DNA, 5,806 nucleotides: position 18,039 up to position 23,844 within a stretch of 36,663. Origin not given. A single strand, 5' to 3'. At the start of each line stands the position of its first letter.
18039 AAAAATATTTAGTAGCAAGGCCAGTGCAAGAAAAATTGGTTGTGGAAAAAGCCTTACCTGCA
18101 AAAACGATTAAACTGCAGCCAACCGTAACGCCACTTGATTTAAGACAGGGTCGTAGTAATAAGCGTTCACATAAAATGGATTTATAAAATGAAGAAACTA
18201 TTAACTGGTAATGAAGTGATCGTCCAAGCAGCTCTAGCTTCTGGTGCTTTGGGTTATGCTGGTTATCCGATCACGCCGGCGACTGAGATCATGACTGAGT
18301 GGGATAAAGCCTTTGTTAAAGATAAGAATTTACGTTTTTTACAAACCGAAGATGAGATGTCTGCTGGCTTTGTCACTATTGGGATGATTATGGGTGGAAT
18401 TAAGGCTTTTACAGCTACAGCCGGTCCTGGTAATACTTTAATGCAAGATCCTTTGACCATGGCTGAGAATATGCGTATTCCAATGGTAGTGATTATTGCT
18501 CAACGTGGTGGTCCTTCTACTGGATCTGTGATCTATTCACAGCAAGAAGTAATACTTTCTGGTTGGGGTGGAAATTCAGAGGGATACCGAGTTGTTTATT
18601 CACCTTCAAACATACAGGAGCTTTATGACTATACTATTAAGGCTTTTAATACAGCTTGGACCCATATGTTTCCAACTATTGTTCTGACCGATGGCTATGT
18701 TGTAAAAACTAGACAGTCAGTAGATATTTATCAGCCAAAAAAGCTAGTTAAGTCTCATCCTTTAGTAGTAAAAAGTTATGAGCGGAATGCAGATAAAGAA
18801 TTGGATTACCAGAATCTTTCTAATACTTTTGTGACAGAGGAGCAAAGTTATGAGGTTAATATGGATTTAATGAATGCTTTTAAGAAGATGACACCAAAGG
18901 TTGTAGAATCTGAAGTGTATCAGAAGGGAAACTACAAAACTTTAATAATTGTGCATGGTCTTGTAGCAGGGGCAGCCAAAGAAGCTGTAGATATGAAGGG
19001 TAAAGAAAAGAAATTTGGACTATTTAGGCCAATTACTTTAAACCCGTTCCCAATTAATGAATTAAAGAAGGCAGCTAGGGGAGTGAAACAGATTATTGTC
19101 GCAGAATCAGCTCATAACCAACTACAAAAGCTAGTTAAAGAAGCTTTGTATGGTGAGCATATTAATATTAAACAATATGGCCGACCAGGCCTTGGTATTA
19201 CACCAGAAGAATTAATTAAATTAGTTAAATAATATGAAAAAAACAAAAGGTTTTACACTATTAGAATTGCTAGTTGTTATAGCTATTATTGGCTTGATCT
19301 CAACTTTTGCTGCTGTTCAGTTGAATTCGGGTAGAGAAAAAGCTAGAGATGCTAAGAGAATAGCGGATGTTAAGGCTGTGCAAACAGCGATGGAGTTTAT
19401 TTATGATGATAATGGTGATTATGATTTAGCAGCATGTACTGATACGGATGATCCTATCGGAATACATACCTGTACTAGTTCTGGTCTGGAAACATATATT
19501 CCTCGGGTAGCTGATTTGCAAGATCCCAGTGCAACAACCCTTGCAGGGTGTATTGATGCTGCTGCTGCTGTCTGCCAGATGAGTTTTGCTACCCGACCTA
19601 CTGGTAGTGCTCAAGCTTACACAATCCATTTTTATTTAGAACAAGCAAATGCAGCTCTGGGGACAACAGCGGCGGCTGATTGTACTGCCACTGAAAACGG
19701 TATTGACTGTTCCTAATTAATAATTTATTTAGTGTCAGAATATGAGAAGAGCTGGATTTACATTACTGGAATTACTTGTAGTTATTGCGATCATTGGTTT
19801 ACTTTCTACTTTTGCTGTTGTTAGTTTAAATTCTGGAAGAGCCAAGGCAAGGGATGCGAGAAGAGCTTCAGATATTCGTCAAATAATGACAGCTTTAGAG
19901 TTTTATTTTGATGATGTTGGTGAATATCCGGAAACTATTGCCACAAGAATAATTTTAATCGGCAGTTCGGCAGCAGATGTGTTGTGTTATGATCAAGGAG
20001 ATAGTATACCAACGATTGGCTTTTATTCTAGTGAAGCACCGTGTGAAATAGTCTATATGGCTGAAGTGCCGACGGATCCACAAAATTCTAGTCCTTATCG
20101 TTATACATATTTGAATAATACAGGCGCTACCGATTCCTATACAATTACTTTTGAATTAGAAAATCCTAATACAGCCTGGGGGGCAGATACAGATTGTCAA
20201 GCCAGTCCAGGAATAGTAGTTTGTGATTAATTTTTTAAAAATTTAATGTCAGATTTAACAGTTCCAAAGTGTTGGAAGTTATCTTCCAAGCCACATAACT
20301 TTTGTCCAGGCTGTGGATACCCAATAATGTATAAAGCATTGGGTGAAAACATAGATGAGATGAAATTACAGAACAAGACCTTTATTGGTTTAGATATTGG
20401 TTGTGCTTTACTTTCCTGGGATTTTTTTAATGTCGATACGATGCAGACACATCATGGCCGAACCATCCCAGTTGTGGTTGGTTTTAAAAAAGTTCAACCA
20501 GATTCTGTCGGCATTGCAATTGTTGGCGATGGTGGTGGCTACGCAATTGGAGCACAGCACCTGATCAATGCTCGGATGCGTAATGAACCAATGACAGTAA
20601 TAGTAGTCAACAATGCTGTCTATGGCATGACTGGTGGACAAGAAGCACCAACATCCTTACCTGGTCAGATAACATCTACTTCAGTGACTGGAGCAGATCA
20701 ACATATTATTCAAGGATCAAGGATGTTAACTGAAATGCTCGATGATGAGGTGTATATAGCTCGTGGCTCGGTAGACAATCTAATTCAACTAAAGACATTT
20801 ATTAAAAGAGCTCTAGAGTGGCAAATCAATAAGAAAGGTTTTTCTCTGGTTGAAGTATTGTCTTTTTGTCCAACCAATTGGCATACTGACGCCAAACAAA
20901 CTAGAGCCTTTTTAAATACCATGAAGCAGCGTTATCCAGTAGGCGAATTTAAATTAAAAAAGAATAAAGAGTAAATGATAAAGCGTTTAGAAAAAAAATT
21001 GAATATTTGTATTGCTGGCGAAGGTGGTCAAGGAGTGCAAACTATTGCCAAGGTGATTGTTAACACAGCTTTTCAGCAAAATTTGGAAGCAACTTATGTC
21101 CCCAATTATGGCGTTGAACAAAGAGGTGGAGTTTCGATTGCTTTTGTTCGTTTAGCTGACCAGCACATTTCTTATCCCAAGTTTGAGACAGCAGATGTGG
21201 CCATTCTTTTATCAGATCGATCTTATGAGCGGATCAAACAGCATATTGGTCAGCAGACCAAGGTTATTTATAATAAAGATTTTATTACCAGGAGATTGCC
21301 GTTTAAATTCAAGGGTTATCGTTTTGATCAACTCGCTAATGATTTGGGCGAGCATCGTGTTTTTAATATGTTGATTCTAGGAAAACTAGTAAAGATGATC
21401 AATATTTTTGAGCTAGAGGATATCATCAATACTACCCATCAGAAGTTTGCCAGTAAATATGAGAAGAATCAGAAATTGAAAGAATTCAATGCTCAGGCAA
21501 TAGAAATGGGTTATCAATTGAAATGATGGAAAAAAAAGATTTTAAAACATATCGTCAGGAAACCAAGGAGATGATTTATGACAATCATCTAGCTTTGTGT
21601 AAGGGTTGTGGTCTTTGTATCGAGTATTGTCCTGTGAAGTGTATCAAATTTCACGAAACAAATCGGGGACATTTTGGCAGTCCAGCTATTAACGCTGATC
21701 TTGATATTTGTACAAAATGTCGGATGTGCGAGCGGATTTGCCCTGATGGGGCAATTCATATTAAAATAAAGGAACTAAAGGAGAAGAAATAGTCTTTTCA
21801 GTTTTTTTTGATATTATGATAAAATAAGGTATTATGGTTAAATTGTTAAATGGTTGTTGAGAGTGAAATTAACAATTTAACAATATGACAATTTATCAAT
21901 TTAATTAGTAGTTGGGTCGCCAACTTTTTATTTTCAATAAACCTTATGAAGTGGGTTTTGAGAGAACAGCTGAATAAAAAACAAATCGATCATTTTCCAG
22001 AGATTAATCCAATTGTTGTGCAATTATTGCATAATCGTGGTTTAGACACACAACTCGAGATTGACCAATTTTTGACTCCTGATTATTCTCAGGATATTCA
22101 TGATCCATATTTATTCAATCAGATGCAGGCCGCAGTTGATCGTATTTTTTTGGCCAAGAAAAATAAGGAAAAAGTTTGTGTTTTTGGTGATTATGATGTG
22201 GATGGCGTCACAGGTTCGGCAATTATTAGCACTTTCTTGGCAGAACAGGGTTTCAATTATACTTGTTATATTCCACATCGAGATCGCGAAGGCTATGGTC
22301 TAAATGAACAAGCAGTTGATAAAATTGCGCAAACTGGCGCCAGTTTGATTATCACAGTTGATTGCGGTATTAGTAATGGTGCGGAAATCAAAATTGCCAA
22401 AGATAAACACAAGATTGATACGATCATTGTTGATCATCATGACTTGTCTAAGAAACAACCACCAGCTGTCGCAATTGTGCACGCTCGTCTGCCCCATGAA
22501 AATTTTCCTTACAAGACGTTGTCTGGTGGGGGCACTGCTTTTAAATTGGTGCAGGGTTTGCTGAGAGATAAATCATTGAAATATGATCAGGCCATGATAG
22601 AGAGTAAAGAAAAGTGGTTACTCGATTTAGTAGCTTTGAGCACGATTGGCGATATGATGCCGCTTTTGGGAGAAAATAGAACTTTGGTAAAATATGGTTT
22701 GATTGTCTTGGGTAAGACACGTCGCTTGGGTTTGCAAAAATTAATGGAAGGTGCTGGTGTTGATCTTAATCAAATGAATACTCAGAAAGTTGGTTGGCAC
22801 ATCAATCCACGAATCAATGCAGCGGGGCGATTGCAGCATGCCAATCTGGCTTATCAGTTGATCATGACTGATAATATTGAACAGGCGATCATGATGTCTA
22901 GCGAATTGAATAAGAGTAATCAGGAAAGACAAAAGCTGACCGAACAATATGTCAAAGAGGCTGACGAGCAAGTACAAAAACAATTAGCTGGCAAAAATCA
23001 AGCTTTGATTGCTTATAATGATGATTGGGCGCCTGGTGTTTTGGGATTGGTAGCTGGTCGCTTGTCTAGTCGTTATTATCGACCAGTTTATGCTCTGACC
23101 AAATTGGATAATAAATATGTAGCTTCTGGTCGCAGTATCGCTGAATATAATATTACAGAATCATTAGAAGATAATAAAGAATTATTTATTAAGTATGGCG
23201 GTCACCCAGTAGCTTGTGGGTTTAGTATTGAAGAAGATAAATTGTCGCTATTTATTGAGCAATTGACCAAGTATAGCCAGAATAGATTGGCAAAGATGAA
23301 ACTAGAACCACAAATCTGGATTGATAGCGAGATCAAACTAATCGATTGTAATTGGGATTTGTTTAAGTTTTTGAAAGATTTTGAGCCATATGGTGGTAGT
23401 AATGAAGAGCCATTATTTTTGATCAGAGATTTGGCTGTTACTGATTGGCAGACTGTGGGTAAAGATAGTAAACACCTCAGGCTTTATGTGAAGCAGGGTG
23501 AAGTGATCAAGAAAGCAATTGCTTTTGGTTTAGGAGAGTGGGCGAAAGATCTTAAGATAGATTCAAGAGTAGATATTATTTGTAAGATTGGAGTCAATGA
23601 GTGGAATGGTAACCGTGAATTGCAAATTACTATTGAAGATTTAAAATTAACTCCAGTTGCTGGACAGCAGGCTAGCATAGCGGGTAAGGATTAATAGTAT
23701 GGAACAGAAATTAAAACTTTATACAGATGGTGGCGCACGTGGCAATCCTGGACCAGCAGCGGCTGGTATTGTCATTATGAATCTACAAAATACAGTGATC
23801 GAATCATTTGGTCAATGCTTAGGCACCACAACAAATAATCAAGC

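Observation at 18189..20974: Two pilin genes sit between the alpha and beta subunit genes of a 2-oxoacid:ferredoxin oxidoreductase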

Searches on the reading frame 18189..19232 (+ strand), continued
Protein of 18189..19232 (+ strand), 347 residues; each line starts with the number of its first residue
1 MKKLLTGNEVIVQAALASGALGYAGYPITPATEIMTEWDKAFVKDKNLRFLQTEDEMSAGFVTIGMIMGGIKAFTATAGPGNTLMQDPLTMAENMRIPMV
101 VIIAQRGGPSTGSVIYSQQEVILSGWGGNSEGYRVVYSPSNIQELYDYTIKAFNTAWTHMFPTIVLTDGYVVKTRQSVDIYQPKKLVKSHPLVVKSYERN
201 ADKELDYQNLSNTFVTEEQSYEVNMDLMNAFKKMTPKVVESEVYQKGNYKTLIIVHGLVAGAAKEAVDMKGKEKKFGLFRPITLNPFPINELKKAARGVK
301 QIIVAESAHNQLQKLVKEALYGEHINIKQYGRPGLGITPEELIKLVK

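Call 76: search_protein_families(library=pfam, proteins=[L041:6181-6573:+, L041:6602-7036:+, L041:8449-8949:+, L041:9000-9347:+, L042:7660-8124:+, L024:8652-8879:+], max_evalue=0.1)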
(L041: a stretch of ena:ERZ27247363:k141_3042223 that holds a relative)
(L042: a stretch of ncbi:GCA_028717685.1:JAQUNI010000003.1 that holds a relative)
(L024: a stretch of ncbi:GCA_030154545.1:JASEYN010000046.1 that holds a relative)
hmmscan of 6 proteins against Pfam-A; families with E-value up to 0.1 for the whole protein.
L041:6181-6573:+ (130 aa): 1 family
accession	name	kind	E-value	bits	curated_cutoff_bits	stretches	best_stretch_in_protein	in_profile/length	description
PF13198.11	DUF4014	-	0.084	13.7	23.2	0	9-54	19-62/72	Protein of unknown function (DUF4014)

L041:6602-7036:+ (144 aa): 3 families
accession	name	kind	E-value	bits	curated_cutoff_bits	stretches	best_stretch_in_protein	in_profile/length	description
PF09769.14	ApoO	-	0.029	14.7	31.4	1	52-104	10-62/131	Apolipoprotein O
PF16937.10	T3SS_HrpK1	-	0.036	14.1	30.9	1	28-83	146-200/251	Type III secretion system translocator protein, HrpF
PF24164.1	TMP_N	-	0.081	13.8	27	0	24-87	12-74/82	Tape measure protein N-terminal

L041:8449-8949:+ (166 aa): 3 families
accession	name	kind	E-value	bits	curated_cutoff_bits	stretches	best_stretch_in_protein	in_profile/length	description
PF14897.12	EpsG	-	0.019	14.6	30.1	1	13-152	177-313/326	EpsG family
PF09843.14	DUF2070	-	0.032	13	30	1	9-148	38-171/561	Predicted membrane protein (DUF2070)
PF20154.4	LNT_N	-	0.06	14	27.1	1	75-149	13-87/159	Apolipoprotein N-acyltransferase N-terminal domain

L041:9000-9347:+ (115 aa): 4 families
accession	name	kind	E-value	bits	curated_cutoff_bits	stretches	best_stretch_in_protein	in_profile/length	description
PF20563.3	DUF6773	-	0.0069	16.7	27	1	11-108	12-106/163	Family of unknown function (DUF6773)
PF09964.14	DUF2198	-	0.0077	16.7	25.7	1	19-65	23-70/72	Uncharacterized protein conserved in bacteria (DUF2198)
PF09913.15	DUF2142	-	0.031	13.5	30.1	1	17-101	194-260/395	Predicted membrane protein (DUF2142)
PF11992.13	TgpA_N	-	0.078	12.4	30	1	23-109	106-183/333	TgpA N-terminal domain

L042:7660-8124:+ (154 aa): 6 families
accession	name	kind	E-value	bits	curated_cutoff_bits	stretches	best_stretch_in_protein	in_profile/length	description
PF07596.16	SBP_bac_10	-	5.9e-06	27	23.3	1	38-82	2-46/268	Protein of unknown function (DUF1559)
PF07963.17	N_methyl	-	6.2e-05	22.9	21.2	1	12-33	6-27/27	Prokaryotic N-terminal methylation motif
PF06143.16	Baculo_11_kDa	-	0.013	15.5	28.4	1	5-50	28-75/84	Baculovirus 11 kDa family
PF08334.16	T2SSG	-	0.02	15.4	21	1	39-107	5-72/108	Type II secretion system (T2SS), protein G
PF16732.10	ComP_DUS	-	0.029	15.7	27.3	1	41-85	8-53/87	Type IV minor pilin ComP, DNA uptake sequence receptor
PF11773.13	ComGE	-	0.069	13.5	25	1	15-51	2-38/82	Competence system putative prepilin ComGE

L024:8652-8879:+ (75 aa): 1 family
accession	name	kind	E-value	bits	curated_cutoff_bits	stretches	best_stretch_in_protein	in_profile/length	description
PF12630.12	Pox_polyA_pol_N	-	0.064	14.1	27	1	11-64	36-89/108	Poxvirus poly(A) polymerase N-terminal domain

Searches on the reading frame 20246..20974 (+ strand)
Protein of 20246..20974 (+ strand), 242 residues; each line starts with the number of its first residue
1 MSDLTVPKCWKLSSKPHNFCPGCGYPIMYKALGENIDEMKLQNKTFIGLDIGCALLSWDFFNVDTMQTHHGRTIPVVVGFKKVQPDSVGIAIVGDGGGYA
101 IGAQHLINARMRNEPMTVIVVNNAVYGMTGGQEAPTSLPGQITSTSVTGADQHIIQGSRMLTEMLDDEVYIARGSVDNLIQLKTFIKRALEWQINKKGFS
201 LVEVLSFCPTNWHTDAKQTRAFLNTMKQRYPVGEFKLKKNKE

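Call 3: search_protein_families(library=pfam, proteins=[window:20246-20974:+], max_evalue=0.01)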
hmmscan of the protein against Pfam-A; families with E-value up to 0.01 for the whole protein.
window:20246-20974:+ (242 aa): 1 family
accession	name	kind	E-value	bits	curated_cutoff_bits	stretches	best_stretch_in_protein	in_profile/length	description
PF02775.26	TPP_enzyme_C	-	1.5e-21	77.2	21.9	1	60-204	21-151/151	Thiamine pyrophosphate enzyme, C-terminal TPP binding domain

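Call 4: search_protein_families(library=ncbifam, proteins=[window:20246-20974:+], max_evalue=0.01)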
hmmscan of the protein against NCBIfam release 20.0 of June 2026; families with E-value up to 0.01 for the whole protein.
window:20246-20974:+ (242 aa): 36 families (the best 25 are shown)
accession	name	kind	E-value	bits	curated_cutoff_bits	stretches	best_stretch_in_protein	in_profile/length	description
NF008820.0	PRK11866.1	equivalog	2.3e-39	135.5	402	1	12-210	11-203/287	2-oxoacid ferredoxin oxidoreductase subunit beta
TIGR02177.1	PorB_KorB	subfamily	8.1e-38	130.5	261.9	1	18-211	2-190/286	2-oxoacid:acceptor oxidoreductase, beta subunit, pyruvate/2-ketoisovalerate family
NF041171.1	Oxoac_fdxbeta_Archa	equivalog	7.2e-32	110.9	423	1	18-211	4-192/296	2-oxoacid:ferredoxin oxidoreductase subunit beta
NF008821.0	PRK11869.1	equivalog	1.4e-31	109.5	438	1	17-211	14-203/286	2-oxoacid ferredoxin oxidoreductase subunit beta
NF007207.0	PRK09628.1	equivalog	1e-30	107.3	364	1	14-222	13-216/277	2-oxoglutarate ferredoxin oxidoreductase subunit beta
NF008819.1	PRK11865.1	equivalog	1.2e-13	51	405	1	17-219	18-223/300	pyruvate synthase subunit PorB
TIGR03336.1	IOR_alpha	equivalog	1.8e-13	49.7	650.9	1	11-137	350-472/595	indolepyruvate ferredoxin oxidoreductase subunit alpha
NF045766.1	PhenlGlyoxDHPadI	equivalog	9.7e-13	47.7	700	1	80-219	225-365/443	NADH-dependent phenylglyoxylate dehydrogenase subunit beta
NF008818.0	PRK11864.1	subfamily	1.3e-12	47.5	405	1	14-219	15-219/300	3-methyl-2-oxobutanoate dehydrogenase subunit beta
NF045792.1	OxalOxredbeta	equivalog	1.2e-09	37.6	590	1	90-220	105-237/311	oxalate oxidoreductase subunit beta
NF004813.0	PRK06163.1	equivalog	9.4e-07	28.7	240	1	68-138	57-127/202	hypothetical protein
NF004772.0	PRK06112.1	subfamily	3.5e-06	25.6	673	1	71-147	440-513/578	acetolactate synthase catalytic subunit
NF006052.0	PRK08199.1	subfamily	6.8e-06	24.7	539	1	71-151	418-496/559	thiamine pyrophosphate protein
NF006377.0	PRK08611.1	equivalog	1.5e-05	23.7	742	1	68-128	408-467/576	pyruvate oxidase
NF005824.0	PRK07710.1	equivalog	4e-05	22.1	976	1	71-129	428-485/573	acetolactate synthase large subunit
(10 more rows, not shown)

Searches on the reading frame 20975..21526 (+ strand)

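Call 3: search_protein_families(library=pfam, proteins=[window:20975-21526:+], max_evalue=0.01)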
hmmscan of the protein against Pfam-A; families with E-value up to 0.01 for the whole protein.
window:20975-21526:+ (183 aa): 2 families
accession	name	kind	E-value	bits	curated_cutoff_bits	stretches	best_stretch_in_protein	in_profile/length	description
PF01558.24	POR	-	1.5e-29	103.8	27.4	1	17-181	1-173/173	Pyruvate ferredoxin/flavodoxin oxidoreductase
PF22105.2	DUF6943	-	0.0022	18.5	27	1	120-168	52-104/131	Family of unknown function (DUF6943)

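Call 4: search_protein_families(library=ncbifam, proteins=[window:20975-21526:+], max_evalue=0.01)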
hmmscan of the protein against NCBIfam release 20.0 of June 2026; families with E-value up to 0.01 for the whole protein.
window:20975-21526:+ (183 aa): 25 families
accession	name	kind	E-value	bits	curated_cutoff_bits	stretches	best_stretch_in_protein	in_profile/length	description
NF006323.0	PRK08537.1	equivalog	5.3e-22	78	235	1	10-164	4-165/181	2-oxoacid:ferredoxin oxidoreductase subunit gamma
TIGR02175.1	PorC_KorC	subfamily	8.9e-20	71.2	81.1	1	10-181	3-173/177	2-oxoacid:acceptor oxidoreductase, gamma subunit, pyruvate/2-ketoisovalerate family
TIGR03710.1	OAFO_sf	subfamily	2.2e-19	69.5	482.75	1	9-182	2-172/561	2-oxoacid:acceptor oxidoreductase subunit alpha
NF005324.0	PRK06853.1-4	equivalog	2.2e-17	63.6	222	2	8-85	2-79/196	indolepyruvate oxidoreductase subunit beta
NF005323.0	PRK06853.1-3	equivalog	1.5e-15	57.7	238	1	6-104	4-102/197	indolepyruvate oxidoreductase subunit beta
NF005322.0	PRK06853.1-2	equivalog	9.9e-15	54.8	237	2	6-102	3-100/197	indolepyruvate oxidoreductase subunit beta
NF040683.1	PorC_Meth_Thtga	equivalog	2.1e-13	50.4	270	1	10-181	3-171/177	pyruvate synthase subunit PorC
NF005325.0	PRK06853.1-5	equivalog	3.4e-13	49.8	230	2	7-104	2-100/192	indolepyruvate oxidoreductase subunit beta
NF006211.0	PRK08338.1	equivalog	4.5e-13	49.1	239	1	10-173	2-163/170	2-oxoacid:ferredoxin oxidoreductase subunit gamma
NF005328.0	PRK06853.2-2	equivalog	1.1e-12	48.1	240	1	8-131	3-125/192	indolepyruvate oxidoreductase subunit beta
NF006321.0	PRK08534.1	equivalog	1.2e-12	47.9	225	1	10-181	3-175/181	pyruvate ferredoxin oxidoreductase subunit gamma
NF004916.0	PRK06274.1-2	equivalog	9.9e-12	45.3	227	1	11-177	5-170/178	indolepyruvate oxidoreductase subunit beta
TIGR03334.1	IOR_beta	equivalog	1.9e-11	44.3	205.8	1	9-104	1-96/189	indolepyruvate ferredoxin oxidoreductase subunit beta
NF010632.0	PRK14029.1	equivalog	6.5e-09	35.7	335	1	10-167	3-171/185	pyruvate/ketoisovalerate ferredoxin oxidoreductase subunit gamma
NF005327.0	PRK06853.2-1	equivalog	1.7e-08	34.5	242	1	8-100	3-96/194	indolepyruvate oxidoreductase subunit beta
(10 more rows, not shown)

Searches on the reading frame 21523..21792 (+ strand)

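Call 3: search_protein_families(library=pfam, proteins=[window:21523-21792:+], max_evalue=0.01)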
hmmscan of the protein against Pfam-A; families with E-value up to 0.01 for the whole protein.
window:21523-21792:+ (89 aa): 14 families
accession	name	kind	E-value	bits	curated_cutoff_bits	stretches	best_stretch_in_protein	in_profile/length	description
PF00037.32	Fer4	-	4.4e-11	42.6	21.1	2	59-78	4-23/24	4Fe-4S binding domain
PF12838.12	Fer4_7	-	4.5e-10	40.3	27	1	26-77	2-52/52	4Fe-4S dicluster domain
PF14697.11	Fer4_21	-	9.2e-09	35.8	35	1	22-42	37-58/59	4Fe-4S dicluster domain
PF12837.12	Fer4_6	-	4e-08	33.3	25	1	59-78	5-24/24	4Fe-4S binding domain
PF13187.11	Fer4_9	-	6.9e-08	32.8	27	2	26-78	2-52/52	4Fe-4S dicluster domain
PF13183.11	Fer4_8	-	1.5e-07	32.3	27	2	56-76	47-67/68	4Fe-4S dicluster domain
PF13237.11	Fer4_10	-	1.9e-07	31.3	25.5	2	56-84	2-32/53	4Fe-4S dicluster domain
PF12797.12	Fer4_2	-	2.8e-07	30.5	24.5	2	25-38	9-22/22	4Fe-4S binding domain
PF13484.11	Fer4_16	-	2.8e-06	28.5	30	2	26-44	2-20/66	4Fe-4S double cluster binding domain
PF12800.12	Fer4_4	-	4.6e-06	26.9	24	1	61-76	2-17/17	4Fe-4S binding domain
PF25160.1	LdpA_Fe-S-bd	-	1.1e-05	25.6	27.6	1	24-44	26-46/49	LdpA Fe-S cluster-binding domain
PF13534.11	Fer4_17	-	0.0002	22.3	22.2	0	26-76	2-59/61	4Fe-4S dicluster domain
PF12798.12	Fer4_3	-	0.00024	22.1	27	0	63-77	1-15/15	4Fe-4S binding domain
PF17179.9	Fer4_22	-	0.0024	19.1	27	0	13-39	68-94/95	4Fe-4S dicluster domain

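Call 4: search_protein_families(library=ncbifam, proteins=[window:21523-21792:+], max_evalue=0.01)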
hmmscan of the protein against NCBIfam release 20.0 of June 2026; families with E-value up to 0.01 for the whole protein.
window:21523-21792:+ (89 aa): 86 families (the best 25 are shown)
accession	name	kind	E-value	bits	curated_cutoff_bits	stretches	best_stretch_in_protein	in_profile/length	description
NF042987.1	OGOR_delta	exception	7.1e-13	48.5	125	1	19-81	26-88/89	2-oxoglutarate ferredoxin oxidoreductase subunit delta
NF042909.1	FMH_DH_FwdF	exception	3.1e-11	43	375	1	12-86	5-80/336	tungsten-dependent formylmethanofuran dehydrogenase subunit FwdF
TIGR02179.1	PorD_KorD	subfamily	1.7e-09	37.6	60.05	2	18-44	49-75/78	2-oxoacid:acceptor oxidoreductase, delta subunit, pyruvate/2-ketoisovalerate family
NF040684.1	PorD_Arch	equivalog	4.6e-09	36.2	120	2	17-44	55-82/85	pyruvate synthase subunit PorD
TIGR01971.1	NuoI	subfamily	1.2e-08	34.5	113.05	1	17-80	36-100/121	NADH-quinone oxidoreductase, chain I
NF007205.0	PRK09626.1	equivalog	3e-08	33.6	93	1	25-84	18-78/105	2-oxoglutarate-acceptor oxidoreductase subunit OorD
NF038196.1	ferrodoxin_EFR1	subfamily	5.9e-08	33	75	1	5-88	168-239/242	EFR1 family ferrodoxin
TIGR00397.1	mauM_napG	subfamily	7.8e-08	32.1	178.85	1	21-87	50-119/213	MauM/NapG family ferredoxin-type protein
NF004537.0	PRK05888.1-3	equivalog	2.6e-07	30.4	163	1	11-44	100-133/204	NADH-quinone oxidoreductase subunit NuoI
NF004545.0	PRK05888.3-1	equivalog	3.3e-07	30.1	229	1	25-81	67-126/154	NADH-quinone oxidoreductase subunit NuoI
NF006221.0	PRK08348.1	subfamily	4.4e-07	29.7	124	2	56-84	39-66/136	NADH-plastoquinone oxidoreductase subunit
NF043039.1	HgcAB_like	equivalog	4.5e-07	29.8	285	1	11-78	287-349/350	HgcAB-like fusion protein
NF040864.1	HgcB_ferredoxin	equivalog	9.3e-07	28.6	99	1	24-81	14-64/93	mercury methylation ferredoxin HgcB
TIGR01944.1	rnfB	subfamily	2.3e-06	27.3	68.7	1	24-47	143-166/190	RnfABCDGE type electron transport complex subunit B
TIGR04270.1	Rama_corrin_act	subfamily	3.6e-06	25.6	500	1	17-81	471-530/534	methylamine methyltransferase corrinoid protein reductive activase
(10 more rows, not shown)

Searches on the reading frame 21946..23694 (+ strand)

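Call 9: search_protein_families(library=pfam, proteins=[window:21946-23694:+], max_evalue=0.001)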
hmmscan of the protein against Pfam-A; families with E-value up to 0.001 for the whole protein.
window:21946-23694:+ (582 aa): 3 families
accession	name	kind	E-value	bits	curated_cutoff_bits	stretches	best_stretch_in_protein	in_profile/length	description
PF17768.7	RecJ_OB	-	4.8e-29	101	27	1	459-565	1-107/107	RecJ OB domain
PF01368.27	DHH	-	5.3e-21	75.6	28.1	1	76-231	1-123/125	DHH family, N-terminal domain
PF02272.25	DHHA1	-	7.3e-12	46.1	25.9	1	352-443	3-99/102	DHHA1 domain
